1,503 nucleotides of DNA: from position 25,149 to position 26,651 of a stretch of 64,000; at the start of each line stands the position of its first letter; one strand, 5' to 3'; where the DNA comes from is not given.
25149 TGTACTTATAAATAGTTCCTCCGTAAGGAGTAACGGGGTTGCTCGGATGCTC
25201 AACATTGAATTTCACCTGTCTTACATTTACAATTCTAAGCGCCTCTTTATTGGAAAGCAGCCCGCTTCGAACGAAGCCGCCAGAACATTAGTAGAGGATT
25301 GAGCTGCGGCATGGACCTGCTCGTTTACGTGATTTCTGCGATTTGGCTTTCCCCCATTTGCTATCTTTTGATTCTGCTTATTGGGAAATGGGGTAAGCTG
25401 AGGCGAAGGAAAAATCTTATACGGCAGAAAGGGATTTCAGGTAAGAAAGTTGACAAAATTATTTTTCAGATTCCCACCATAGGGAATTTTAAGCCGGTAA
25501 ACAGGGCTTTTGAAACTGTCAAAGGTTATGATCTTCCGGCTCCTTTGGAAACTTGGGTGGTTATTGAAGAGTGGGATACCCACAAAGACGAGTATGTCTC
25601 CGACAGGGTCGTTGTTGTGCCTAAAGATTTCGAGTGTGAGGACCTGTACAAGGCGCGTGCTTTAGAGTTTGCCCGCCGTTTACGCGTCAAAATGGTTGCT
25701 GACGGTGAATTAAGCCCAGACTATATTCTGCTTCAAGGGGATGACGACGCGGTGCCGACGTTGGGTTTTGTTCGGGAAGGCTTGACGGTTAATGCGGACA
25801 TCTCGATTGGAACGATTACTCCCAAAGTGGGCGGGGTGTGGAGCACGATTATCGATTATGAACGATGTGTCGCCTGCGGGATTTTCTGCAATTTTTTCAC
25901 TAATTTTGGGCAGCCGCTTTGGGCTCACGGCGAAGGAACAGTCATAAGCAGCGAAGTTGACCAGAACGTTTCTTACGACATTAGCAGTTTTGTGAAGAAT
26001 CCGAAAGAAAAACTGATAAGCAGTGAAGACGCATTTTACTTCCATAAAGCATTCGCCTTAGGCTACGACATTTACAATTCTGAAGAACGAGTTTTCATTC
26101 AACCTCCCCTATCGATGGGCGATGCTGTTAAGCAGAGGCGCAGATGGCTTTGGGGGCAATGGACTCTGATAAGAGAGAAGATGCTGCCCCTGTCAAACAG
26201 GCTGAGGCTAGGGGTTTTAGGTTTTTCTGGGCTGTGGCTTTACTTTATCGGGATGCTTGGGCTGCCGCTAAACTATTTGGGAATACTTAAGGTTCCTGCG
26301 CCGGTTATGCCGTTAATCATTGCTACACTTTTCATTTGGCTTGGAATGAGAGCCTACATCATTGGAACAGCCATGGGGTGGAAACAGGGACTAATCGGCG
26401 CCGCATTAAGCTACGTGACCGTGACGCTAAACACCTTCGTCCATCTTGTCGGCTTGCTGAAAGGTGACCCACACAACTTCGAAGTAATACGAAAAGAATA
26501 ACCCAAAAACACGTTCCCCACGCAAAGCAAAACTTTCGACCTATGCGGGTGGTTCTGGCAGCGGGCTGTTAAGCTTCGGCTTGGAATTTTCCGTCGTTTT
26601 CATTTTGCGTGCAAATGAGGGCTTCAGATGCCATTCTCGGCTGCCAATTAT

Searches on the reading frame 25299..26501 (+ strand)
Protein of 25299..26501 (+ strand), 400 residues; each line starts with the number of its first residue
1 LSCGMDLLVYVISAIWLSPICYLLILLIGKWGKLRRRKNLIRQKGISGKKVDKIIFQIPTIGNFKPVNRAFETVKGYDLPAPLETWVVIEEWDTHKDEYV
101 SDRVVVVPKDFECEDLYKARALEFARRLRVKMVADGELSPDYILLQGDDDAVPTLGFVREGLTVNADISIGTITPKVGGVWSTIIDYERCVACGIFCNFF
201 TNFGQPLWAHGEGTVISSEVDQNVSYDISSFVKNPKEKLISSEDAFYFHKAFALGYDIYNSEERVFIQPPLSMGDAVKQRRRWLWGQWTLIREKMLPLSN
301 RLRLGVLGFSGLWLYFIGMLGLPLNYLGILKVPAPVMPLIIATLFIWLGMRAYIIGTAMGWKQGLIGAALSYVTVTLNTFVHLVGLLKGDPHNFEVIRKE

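Call 45: search_protein_families(library=pfam, proteins=[window:25299-26501:+], max_evalue=0.001)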
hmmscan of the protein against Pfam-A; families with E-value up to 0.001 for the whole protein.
window:25299-26501:+ (400 aa): 1 family
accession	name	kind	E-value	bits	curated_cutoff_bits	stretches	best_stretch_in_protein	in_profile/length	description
PF13632.12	Glyco_trans_2_3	-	7.3e-15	55.7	27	1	148-346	6-194/198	Glycosyl transferase family group 2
